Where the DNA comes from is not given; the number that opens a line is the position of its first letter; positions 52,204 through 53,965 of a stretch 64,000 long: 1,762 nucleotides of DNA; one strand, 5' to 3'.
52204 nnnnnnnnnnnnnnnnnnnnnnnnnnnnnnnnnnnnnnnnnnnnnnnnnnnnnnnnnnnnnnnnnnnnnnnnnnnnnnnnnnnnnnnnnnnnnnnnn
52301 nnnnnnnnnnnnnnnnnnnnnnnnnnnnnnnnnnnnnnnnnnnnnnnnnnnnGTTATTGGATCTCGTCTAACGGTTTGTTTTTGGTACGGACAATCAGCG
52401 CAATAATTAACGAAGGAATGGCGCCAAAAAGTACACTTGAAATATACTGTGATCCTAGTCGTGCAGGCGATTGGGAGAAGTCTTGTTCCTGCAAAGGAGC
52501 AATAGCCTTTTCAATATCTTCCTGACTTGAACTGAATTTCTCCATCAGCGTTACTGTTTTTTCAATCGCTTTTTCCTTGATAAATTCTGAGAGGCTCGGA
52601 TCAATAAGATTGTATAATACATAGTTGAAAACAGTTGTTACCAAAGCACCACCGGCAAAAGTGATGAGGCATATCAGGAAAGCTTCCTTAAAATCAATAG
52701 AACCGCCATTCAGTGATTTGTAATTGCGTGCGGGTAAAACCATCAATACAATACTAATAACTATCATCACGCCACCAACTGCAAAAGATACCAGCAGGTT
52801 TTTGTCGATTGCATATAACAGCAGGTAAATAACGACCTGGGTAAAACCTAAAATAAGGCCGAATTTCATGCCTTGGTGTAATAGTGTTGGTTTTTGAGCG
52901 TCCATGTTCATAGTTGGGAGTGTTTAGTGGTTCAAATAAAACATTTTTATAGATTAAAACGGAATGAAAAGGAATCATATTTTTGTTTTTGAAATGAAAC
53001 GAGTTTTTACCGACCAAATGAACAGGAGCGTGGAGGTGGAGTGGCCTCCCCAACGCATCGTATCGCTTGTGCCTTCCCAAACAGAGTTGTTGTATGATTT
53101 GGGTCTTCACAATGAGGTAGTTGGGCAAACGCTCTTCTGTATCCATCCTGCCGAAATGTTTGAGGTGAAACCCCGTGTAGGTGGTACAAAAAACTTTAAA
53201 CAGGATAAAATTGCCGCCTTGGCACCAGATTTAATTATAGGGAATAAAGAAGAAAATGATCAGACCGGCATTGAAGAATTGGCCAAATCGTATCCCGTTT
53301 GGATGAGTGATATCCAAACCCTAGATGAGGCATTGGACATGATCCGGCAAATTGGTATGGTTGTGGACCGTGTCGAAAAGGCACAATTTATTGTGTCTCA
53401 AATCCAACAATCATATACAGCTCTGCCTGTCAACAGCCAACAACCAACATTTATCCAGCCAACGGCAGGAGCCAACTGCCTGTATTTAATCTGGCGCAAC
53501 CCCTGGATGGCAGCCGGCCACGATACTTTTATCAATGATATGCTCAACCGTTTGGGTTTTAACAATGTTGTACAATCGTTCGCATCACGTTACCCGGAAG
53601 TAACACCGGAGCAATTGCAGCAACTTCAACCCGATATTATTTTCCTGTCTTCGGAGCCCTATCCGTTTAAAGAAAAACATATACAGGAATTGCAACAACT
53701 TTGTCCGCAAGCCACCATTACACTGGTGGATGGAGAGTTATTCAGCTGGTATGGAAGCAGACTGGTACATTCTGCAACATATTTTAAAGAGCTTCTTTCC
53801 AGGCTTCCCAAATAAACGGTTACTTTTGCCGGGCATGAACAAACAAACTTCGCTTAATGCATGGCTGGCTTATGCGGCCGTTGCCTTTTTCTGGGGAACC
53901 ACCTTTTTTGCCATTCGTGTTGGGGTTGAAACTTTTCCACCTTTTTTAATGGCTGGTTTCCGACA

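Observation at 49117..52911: DUF4199 / GT2 (GtrB-like) / GT4 / GT4 operon mirrors the GtrA-GtrB-GtrC logic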

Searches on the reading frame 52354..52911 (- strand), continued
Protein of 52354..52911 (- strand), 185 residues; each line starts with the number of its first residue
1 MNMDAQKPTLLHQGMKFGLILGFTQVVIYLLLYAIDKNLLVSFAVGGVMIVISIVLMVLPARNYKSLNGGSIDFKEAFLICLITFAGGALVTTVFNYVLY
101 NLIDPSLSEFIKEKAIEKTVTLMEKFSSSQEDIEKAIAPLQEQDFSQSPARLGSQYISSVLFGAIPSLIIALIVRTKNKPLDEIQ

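Call 65: search_protein_families(library=pfam, alignment_id=A3, max_evalue=1)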
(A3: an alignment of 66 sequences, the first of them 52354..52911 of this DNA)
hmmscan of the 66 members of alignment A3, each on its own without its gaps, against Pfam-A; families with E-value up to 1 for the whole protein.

A. member 1, window:52354-52911:- (185 aa): 4 families
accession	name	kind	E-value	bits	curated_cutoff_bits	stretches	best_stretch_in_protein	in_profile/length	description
PF13858.11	DUF4199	-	9e-29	101.5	32.3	1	16-175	1-164/165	Protein of unknown function (DUF4199)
PF17329.7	DUF5367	-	0.024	15.3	25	1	45-102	11-68/98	Family of unknown function (DUF5367)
PF20492.3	ERM_helical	-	0.26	11.8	40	1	112-143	1-32/120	Ezrin/radixin/moesin, alpha-helical domain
PF06305.16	LapA_dom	-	0.45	10.9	28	0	39-59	23-43/64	Lipopolysaccharide assembly protein A domain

B. families by the number of members that match (of 66 scanned): 123 families (the first 25 are shown)
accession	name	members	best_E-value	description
PF13858.11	DUF4199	66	2.6e-33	Protein of unknown function (DUF4199)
PF09991.14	DUF2232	12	3.3e-06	Predicted membrane protein (DUF2232)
PF11833.13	CPP1-like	8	0.014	Protein CHAPERONE-LIKE PROTEIN OF POR1-like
PF03699.18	UPF0182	8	0.043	Uncharacterised protein family (UPF0182)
PF13373.11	Dsc3_C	7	0.062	DSC E3 ubiquitin ligase complex subunit 3, C-terminal domain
PF07264.17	EI24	6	0.00019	Sulfate transporter CysZ/Etoposide-induced protein 2.4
PF17329.7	DUF5367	6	0.0062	Family of unknown function (DUF5367)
PF22016.2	DUF6933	6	0.022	Domain of unknown function (DUF6933)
PF09843.14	DUF2070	6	0.069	Predicted membrane protein (DUF2070)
PF14163.11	SieB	5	0.0066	Super-infection exclusion protein B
PF06691.16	DUF1189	4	1.3e-06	Protein of unknown function (DUF1189)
PF12822.12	ECF_trnsprt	4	0.0015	ECF transporter, substrate-specific component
PF13273.12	DUF4064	4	0.0064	Protein of unknown function (DUF4064)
PF04689.18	S1FA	4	0.027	DNA binding protein S1FA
PF04723.20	GRDA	3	0.0004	Glycine reductase complex selenoprotein A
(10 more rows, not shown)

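Call 69: search_protein_families(library=pfam, proteins=[L054:3113-4285:-, L024:6701-8425:+, L027:8291-10114:+, L009:6506-7642:+, L006:4488-4997:+], max_evalue=0.001)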
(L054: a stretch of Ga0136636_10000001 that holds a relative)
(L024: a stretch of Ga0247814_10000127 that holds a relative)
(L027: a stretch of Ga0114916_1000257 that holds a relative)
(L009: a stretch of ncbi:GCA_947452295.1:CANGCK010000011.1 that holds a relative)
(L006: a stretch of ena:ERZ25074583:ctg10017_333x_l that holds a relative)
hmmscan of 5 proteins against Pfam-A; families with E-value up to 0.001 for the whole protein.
L054:3113-4285:- (391 aa): 2 families
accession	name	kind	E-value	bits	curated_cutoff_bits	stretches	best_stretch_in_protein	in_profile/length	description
PF13562.11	NTP_transf_4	-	1.2e-57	194.7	27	1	3-152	1-153/153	Sugar nucleotidyl transferase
PF00132.30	Hexapep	-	0.00015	21.7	27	0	187-204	19-36/36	Bacterial transferase hexapeptide (six repeats)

L024:6701-8425:+ (575 aa): 4 families
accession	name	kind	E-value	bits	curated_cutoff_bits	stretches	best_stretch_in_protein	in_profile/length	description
PF02878.22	PGM_PMM_I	-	4.3e-42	143.5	22.5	1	47-182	3-133/138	Phosphoglucomutase/phosphomannomutase, alpha/beta/alpha domain I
PF02879.22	PGM_PMM_II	-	1.7e-25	90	29.3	1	211-310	6-99/103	Phosphoglucomutase/phosphomannomutase, alpha/beta/alpha domain II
PF02880.22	PGM_PMM_III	-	1.7e-18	67.2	20.7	1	322-443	1-115/115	Phosphoglucomutase/phosphomannomutase, alpha/beta/alpha domain III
PF00408.26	PGM_PMM_IV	-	0.00027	21.4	23.1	1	508-542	21-50/68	Phosphoglucomutase/phosphomannomutase, C-terminal domain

L027:8291-10114:+ (608 aa): 6 families
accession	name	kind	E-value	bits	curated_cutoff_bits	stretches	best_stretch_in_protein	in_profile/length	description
PF00664.28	ABC_membrane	-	8.2e-38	131.1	28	1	77-318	25-267/274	ABC transporter transmembrane region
PF00005.33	ABC_tran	-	1.8e-33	116.5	25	1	386-535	1-137/137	ABC transporter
PF02463.25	SMC_N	-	4.7e-09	36.4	40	1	397-579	25-213/220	RecF/RecN/SMC N terminal domain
PF06414.18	Zeta_toxin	-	8e-05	22.6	22.3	0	397-436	17-56/199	Zeta toxin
PF00004.35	AAA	-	9e-05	23.4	21.2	0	400-499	2-38/131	ATPase family associated with various cellular activities (AAA)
PF03193.22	RsgA_GTPase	-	0.00062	20.1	30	0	395-424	105-134/174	RsgA GTPase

L009:6506-7642:+ (379 aa): 3 families
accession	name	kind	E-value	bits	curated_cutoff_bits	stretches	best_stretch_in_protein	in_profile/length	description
PF00534.26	Glycos_transf_1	-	5.3e-20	72.1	26.4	1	191-349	2-160/172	Glycosyl transferases group 1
PF13692.12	Glyco_trans_1_4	-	3.4e-19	70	27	1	205-346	2-141/142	Glycosyl transferases group 1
PF13439.12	Glyco_transf_4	-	0.00017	22.1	28.5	1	19-175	2-157/170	Glycosyltransferase Family 4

L006:4488-4997:+ (169 aa): 1 family
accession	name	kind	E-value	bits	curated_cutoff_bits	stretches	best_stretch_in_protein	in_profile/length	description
PF13858.11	DUF4199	-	7.3e-18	66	32.3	1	7-166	1-165/165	Protein of unknown function (DUF4199)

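Call 72: search_protein_families(library=pfam, proteins=[L026:3-1166:+, L026:1261-2043:+, L026:2040-2534:+, L026:2553-4574:-, L026:6484-7653:+, L026:7605-8651:+, L026:8651-9766:+, L026:9763-10473:+], max_evalue=0.0001)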
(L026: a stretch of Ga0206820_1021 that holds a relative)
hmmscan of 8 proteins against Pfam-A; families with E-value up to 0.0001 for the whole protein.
L026:3-1166:+ (387 aa): 11 families
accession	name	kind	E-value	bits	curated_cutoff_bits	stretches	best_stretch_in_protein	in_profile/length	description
PF13187.11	Fer4_9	-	6e-11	42.6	27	1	255-333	2-50/52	4Fe-4S dicluster domain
PF13183.11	Fer4_8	-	1.7e-10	41.8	27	1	252-334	2-68/68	4Fe-4S dicluster domain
PF13237.11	Fer4_10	-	1.4e-09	38.2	25.5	1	250-331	4-53/53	4Fe-4S dicluster domain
PF12797.12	Fer4_2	-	1.7e-09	37.4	24.5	1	246-267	1-22/22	4Fe-4S binding domain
PF13534.11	Fer4_17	-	9.6e-08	32.9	22.2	1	254-335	1-61/61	4Fe-4S dicluster domain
PF00037.32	Fer4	-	7.9e-07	29.1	21.1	0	251-268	4-21/24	4Fe-4S binding domain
PF14697.11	Fer4_21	-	5e-06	27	35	0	319-332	40-53/59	4Fe-4S dicluster domain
PF12838.12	Fer4_7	-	5.2e-06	27.3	27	1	254-334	1-52/52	4Fe-4S dicluster domain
PF13484.11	Fer4_16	-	7.7e-06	27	30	1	255-333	2-66/66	4Fe-4S double cluster binding domain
PF17179.9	Fer4_22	-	4.8e-05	24.6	27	0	246-268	72-94/95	4Fe-4S dicluster domain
PF12800.12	Fer4_4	-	5.5e-05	23.6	24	0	253-267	2-16/17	4Fe-4S binding domain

L026:1261-2043:+ (260 aa): 1 family
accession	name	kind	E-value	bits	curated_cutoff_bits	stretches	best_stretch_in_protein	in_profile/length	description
PF02754.22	CCG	-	9.6e-30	103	20.6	2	146-233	1-84/85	Cysteine-rich domain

L026:2040-2534:+ (164 aa): 0 families

L026:2553-4574:- (673 aa): 1 family
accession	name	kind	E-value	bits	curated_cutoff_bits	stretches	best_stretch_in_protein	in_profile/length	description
PF18962.6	Por_Secre_tail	-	1.5e-11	44.8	27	1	596-672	1-75/75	Secretion system C-terminal sorting domain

L026:6484-7653:+ (389 aa): 3 families
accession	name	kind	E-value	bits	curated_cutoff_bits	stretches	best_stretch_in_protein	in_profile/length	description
PF00534.26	Glycos_transf_1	-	1.6e-20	73.8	26.4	1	200-366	2-169/172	Glycosyl transferases group 1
PF13692.12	Glyco_trans_1_4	-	3.4e-19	69.9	27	1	215-356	3-142/142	Glycosyl transferases group 1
PF13439.12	Glyco_transf_4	-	9e-09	36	28.5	1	27-190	2-166/170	Glycosyltransferase Family 4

L026:7605-8651:+ (348 aa): 2 families
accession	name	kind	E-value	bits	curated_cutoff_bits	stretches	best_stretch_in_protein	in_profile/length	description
PF07661.19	MORN_2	-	5.1e-18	63.5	29.6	0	149-170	1-22/22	MORN repeat variant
PF02493.26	MORN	-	1.5e-05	25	22.5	0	68-88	1-21/23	MORN repeat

L026:8651-9766:+ (371 aa): 4 families
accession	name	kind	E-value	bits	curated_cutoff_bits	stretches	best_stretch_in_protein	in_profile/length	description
PF03054.22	tRNA_Me_trans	-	1.3e-68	231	20.6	1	5-205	2-201/202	tRNA methyl transferase HUP domain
PF20259.3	tRNA_Me_trans_M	-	5.2e-17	61.6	27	1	226-277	12-65/66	tRNA methyl transferase PRC-barrel domain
PF20258.4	tRNA_Me_trans_C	-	5.7e-15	55.9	20.6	1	285-359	2-77/77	Aminomethyltransferase beta-barrel domain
PF02568.20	ThiI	-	8.3e-05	22.7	20.5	0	3-49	3-49/197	Thiamine biosynthesis protein (ThiI)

L026:9763-10473:+ (236 aa): 0 families

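Call 75: fold_search(model_id=the predicted structure, library=pdb)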
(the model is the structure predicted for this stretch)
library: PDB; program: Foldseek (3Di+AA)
matches with E <= 10: 135; with E <= 0.001: 0
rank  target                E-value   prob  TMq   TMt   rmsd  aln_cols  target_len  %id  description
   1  8w6j_A                1.8e+00  0.28  0.29  0.20   8.4       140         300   11  Cryo-EM structure of Escherichia coli Str K12 FtsE(E163Q)X/EnvC complex with ATP in peptidisc (released 2023-12-20)
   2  6n1r_A                2.2e+00  0.08  0.17  0.08  11.9       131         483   12  Tetrahedral oligomeric complex of GyrA N-terminal fragment, solved by cryoEM in tetrahedral symmetry (released 2018-12-05)
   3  8xks_O                2.2e+00  0.06  0.16  0.15  18.1       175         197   13  The cryo-EM structure of Orf2971-FtsHi motor complex (released 2024-12-04)
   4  6vfk_B                2.7e+00  0.11  0.20  0.14  18.1       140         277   14  De novo designed tetrahedral nanoparticle T33_dn10 displaying 4 copies of BG505-SOSIP trimer on the surface (released 2020-07-22)
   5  9rld_C                2.8e+00  0.30  0.36  0.19  12.3       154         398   10  LolCDE complex with Lpp lipoprotein (released 2026-01-21)
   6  6fqm_a                2.9e+00  0.07  0.17  0.09  11.9       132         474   13  3.06A COMPLEX OF S.AUREUS GYRASE with imidazopyrazinone T1 AND DNA (released 2018-04-04)
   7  6qx1_A                2.9e+00  0.06  0.15  0.08  12.2       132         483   12  2.7A structure of benzoisoxazole 3 with S.aureus DNA gyrase and DNA. (released 2019-04-17)
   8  7mdy_A                3.1e+00  0.41  0.40  0.20  12.7       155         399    9  LolCDE nucleotide-bound (released 2021-08-11)
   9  7w7a_J                3.1e+00  0.38  0.34  0.20   7.3       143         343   13  Heme exporter in complex with Mn-containing protoporphyrin IX, Mn-anomalous data (released 2022-06-22)
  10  7mvs_A                3.2e+00  0.06  0.16  0.06  12.1       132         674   12  DNA gyrase complexed with uncleaved DNA and Compound 7 to 2.6A resolution (released 2021-10-20)
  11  8e12_C                3.5e+00  0.04  0.15  0.17  18.4       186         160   10  Homotrimeric variant of tcTRP9, BGL14 (released 2023-04-12)
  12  8hd0_C                3.7e+00  0.16  0.28  0.20   8.3       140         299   11  Cell divisome sPG hydrolysis machinery FtsEX-EnvC (released 2023-11-08)
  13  5kc0                  3.7e+00  0.08  0.18  0.20  14.8       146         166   13  Crystal structure of TmRibU, hexagonal crystal form (released 2016-06-29)
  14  4ddq_C                3.7e+00  0.05  0.15  0.09  11.4       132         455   16  Structural plasticity of the Bacillus subtilis GyrA homodimer (released 2013-02-13)
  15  7jic_B                3.9e+00  0.05  0.19  0.18  14.8       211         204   10  Structure of human CD19-CD81 co-receptor complex bound to coltuximab Fab fragment (released 2021-01-20)
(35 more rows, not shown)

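Call 81: find_encoding_contigs(protein=P0227, flank=4000, max_places=1)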
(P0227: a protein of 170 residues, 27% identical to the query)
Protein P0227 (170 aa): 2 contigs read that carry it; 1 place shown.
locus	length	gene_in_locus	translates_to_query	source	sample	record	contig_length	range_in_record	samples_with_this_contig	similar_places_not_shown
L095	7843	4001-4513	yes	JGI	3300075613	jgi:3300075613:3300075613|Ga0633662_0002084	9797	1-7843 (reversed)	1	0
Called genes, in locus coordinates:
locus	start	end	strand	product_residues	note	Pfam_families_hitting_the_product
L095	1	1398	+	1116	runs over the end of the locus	?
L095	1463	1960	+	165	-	PF12850:Metallophos_2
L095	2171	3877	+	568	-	PF07498:Rho_N, PF07497:Rho_RNA_bind, PF00006:ATP-synt_ab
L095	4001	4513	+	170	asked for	PF13858:DUF4199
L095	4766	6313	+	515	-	PF18962:Por_Secre_tail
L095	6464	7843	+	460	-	?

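Call 82: find_encoding_contigs(protein=P0230, flank=4000, max_places=1)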
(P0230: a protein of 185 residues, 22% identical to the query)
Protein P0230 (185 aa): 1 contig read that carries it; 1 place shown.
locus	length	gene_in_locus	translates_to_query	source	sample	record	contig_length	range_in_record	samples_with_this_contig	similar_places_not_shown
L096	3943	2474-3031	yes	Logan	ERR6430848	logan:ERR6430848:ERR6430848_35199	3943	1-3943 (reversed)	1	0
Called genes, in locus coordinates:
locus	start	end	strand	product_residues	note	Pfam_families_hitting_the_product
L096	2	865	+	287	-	?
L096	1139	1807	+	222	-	PF02798:GST_N, PF13417:GST_N_3, PF13409:GST_N_2, PF00043:GST_C (weak), PF14497:GST_C_3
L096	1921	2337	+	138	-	PF08281:Sigma70_r4_2, PF00196:GerE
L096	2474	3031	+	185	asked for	PF13858:DUF4199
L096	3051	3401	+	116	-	-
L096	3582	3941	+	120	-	?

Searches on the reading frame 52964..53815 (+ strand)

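Call 3: search_protein_families(library=pfam, proteins=[window:52964-53815:+], max_evalue=0.01)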
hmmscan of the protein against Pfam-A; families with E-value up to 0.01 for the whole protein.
window:52964-53815:+ (283 aa): 1 family
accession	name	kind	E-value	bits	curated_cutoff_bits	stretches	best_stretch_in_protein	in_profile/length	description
PF01497.23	Peripla_BP_2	-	3.3e-25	89.3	27.5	1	32-237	1-205/235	Periplasmic binding protein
